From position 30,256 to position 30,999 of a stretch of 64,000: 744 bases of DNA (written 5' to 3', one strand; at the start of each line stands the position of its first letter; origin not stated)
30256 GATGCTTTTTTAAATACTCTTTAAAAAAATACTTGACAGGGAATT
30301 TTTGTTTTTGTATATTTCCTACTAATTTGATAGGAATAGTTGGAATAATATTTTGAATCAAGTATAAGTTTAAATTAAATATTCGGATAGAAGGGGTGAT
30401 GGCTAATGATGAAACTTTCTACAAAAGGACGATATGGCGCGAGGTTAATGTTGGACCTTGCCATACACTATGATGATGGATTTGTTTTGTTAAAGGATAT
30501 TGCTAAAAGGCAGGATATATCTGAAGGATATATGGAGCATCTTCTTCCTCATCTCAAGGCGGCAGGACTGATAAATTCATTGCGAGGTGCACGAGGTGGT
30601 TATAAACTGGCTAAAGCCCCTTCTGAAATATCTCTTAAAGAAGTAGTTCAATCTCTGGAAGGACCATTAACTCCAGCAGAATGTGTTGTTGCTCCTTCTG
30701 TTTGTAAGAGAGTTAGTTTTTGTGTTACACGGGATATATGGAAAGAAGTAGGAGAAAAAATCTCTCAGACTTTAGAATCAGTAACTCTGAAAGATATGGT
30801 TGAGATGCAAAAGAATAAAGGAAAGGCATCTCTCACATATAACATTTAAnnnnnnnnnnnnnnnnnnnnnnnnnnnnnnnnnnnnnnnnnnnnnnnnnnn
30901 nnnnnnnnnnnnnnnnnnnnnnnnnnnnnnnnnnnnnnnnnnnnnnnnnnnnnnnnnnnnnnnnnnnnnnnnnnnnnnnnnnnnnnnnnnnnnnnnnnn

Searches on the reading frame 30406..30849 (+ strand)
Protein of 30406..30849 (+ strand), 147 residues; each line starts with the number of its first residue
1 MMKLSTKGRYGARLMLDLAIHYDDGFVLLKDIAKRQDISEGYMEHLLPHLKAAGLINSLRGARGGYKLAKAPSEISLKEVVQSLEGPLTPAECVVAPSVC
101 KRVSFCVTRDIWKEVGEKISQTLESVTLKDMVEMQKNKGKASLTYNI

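Call 74: search_protein_families(library=pfam, proteins=[window:30406-30849:+], max_evalue=0.0001)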
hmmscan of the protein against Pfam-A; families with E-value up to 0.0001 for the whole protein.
window:30406-30849:+ (147 aa): 2 families
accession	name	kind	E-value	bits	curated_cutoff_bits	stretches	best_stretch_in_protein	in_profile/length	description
PF02082.26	Rrf2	-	5.4e-38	130.6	30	1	4-133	1-131/132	Iron-dependent Transcriptional regulator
PF03444.21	HrcA_DNA-bdg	-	2.5e-05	24.3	21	1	29-68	26-65/79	Winged helix-turn-helix transcription repressor, HrcA DNA-binding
